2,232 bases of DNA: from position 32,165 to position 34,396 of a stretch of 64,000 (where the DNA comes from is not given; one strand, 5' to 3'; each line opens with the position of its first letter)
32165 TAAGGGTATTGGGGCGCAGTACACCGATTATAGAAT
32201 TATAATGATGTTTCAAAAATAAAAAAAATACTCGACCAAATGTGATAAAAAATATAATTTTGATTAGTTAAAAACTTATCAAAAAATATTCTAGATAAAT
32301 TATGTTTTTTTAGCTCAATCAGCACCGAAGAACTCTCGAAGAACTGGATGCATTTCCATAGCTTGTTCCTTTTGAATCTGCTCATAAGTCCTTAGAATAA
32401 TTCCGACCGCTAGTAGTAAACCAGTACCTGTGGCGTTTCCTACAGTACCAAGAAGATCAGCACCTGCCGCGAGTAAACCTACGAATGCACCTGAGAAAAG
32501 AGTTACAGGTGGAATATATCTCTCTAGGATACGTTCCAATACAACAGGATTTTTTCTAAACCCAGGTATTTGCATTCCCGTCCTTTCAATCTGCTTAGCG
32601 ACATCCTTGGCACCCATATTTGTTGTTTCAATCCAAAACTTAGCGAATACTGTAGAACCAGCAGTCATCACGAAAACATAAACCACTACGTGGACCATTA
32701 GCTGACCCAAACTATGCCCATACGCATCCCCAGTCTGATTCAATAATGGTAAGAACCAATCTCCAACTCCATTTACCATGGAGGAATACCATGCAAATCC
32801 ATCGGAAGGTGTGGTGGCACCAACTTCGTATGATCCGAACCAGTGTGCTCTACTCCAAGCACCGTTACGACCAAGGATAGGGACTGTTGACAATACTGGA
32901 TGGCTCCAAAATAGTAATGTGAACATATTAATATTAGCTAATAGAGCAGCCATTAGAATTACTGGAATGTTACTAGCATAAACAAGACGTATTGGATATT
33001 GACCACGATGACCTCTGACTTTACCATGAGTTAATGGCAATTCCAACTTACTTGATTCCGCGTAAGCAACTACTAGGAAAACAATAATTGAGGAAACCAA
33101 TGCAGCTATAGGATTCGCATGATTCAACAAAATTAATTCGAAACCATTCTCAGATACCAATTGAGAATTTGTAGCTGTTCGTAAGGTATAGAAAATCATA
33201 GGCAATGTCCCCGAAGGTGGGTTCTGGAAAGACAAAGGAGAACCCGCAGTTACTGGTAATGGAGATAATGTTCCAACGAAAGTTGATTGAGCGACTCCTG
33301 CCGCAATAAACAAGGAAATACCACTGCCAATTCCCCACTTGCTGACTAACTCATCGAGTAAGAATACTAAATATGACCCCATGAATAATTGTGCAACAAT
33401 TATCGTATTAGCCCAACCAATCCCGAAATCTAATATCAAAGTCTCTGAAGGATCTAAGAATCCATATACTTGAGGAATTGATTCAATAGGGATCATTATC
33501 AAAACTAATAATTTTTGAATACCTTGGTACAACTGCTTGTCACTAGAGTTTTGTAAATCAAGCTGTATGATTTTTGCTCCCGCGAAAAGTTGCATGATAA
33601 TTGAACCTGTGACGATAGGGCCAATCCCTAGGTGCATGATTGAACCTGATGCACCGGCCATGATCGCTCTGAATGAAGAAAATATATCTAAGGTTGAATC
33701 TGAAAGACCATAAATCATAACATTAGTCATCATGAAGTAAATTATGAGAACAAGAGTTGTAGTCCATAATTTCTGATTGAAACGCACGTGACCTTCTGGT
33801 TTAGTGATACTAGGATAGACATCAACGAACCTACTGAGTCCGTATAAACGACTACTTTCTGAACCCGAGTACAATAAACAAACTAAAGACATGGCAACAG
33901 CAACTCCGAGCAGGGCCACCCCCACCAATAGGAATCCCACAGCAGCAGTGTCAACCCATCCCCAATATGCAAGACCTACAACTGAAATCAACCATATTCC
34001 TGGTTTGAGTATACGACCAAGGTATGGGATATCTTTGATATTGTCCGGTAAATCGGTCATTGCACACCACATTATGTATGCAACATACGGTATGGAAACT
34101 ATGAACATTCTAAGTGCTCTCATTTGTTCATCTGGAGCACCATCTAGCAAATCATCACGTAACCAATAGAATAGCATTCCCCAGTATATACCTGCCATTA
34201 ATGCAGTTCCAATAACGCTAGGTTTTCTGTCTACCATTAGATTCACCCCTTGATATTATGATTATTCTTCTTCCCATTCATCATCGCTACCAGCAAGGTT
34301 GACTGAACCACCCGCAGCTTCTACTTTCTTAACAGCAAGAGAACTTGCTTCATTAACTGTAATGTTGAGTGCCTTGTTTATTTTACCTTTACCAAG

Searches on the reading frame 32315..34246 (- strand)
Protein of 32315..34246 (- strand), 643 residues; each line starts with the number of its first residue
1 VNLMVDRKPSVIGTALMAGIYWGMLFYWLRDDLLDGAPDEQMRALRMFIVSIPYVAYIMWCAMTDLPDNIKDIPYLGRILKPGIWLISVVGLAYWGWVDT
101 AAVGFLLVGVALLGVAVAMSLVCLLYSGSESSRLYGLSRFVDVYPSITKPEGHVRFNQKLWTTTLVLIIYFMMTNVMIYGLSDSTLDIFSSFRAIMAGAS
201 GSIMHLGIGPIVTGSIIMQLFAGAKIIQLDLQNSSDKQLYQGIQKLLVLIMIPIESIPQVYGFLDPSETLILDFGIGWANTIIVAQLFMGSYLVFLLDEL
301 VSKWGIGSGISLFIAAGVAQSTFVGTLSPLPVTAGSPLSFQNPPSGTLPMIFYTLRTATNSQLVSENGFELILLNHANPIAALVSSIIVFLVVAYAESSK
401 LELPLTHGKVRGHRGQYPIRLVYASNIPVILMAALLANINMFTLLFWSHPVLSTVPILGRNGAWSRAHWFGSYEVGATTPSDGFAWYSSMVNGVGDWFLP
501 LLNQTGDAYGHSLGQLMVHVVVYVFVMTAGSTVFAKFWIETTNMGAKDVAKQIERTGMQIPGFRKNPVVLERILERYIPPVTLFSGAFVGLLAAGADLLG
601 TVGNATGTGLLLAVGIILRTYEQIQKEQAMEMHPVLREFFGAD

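Call 30: search_protein_families(library=pfam, proteins=[window:32315-34246:-], max_evalue=0.00001)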
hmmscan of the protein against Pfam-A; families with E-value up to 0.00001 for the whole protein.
window:32315-34246:- (643 aa): 2 families
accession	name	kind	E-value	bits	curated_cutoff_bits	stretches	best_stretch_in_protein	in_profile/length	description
PF00344.25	SecY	-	3.1e-67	227.6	32.2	1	202-621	1-306/306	SecY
PF10559.14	Plug_translocon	-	6.9e-11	42.2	22.1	1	168-201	1-35/35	Plug domain of Sec61p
